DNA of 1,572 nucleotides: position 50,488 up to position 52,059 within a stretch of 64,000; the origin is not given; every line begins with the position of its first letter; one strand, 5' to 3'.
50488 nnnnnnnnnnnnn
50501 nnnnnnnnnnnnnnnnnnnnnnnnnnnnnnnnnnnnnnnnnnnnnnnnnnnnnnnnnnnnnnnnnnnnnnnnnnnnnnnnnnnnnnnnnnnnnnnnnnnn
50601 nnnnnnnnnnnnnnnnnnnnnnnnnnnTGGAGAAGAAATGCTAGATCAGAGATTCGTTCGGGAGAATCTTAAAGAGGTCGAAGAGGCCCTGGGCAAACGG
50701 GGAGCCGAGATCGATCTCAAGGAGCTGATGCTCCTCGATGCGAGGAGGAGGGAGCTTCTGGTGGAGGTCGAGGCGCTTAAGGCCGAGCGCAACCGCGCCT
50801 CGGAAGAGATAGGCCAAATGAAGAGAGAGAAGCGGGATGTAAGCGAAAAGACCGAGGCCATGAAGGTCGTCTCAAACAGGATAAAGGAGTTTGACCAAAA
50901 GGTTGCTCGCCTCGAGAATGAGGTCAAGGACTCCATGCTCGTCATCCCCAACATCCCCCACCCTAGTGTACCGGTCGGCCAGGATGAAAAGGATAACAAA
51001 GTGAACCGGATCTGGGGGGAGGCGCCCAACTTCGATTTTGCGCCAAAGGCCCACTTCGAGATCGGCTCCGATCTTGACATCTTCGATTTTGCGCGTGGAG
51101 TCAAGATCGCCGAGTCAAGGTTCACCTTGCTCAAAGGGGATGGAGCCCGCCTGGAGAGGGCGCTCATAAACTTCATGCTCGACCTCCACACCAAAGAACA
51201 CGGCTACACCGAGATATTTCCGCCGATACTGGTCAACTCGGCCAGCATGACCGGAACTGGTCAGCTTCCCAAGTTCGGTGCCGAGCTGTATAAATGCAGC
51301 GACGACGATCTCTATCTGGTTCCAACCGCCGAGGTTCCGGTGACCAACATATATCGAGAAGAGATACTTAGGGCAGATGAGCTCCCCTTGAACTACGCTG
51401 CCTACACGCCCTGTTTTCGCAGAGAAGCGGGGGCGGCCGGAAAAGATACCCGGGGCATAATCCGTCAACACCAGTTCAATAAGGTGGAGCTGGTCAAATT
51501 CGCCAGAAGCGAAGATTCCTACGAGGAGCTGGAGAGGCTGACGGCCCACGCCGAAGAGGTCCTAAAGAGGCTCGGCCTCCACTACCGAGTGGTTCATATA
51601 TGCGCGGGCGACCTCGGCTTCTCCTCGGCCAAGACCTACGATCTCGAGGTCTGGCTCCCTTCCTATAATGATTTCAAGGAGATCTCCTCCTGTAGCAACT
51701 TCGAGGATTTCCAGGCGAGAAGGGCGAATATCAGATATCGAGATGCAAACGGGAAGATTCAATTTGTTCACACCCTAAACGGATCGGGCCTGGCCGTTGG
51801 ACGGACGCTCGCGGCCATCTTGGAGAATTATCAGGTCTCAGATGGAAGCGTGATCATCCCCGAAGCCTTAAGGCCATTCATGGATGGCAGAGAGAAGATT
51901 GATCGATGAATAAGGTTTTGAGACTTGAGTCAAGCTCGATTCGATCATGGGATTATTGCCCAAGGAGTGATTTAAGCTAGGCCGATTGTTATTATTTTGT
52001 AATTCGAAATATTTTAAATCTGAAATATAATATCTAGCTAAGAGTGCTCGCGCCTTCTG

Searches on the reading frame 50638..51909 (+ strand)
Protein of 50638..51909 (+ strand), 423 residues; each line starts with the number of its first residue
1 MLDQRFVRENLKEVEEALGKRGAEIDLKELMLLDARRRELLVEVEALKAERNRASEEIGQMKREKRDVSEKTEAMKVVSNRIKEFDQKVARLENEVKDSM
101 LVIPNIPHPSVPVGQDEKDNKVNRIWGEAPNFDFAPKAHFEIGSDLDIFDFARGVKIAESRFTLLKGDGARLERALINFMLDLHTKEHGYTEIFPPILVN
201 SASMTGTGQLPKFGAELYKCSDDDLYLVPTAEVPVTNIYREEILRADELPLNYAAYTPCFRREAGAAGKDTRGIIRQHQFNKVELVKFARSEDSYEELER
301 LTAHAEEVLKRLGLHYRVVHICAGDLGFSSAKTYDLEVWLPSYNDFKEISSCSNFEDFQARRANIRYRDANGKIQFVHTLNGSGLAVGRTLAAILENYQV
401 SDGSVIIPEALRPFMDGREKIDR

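Call 59: search_protein_families(library=pfam, proteins=[window:50638-51909:+], max_evalue=0.000001)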
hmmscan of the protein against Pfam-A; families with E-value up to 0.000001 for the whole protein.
window:50638-51909:+ (423 aa): 2 families
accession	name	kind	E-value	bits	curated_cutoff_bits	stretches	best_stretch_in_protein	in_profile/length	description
PF00587.30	tRNA-synt_2b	-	9.2e-47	159.8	29.3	1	218-398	1-179/179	tRNA synthetase class II core domain (G, H, P, S and T)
PF02403.27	Seryl_tRNA_N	-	1e-25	90.5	28.2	1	1-107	1-108/108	Seryl-tRNA synthetase N-terminal domain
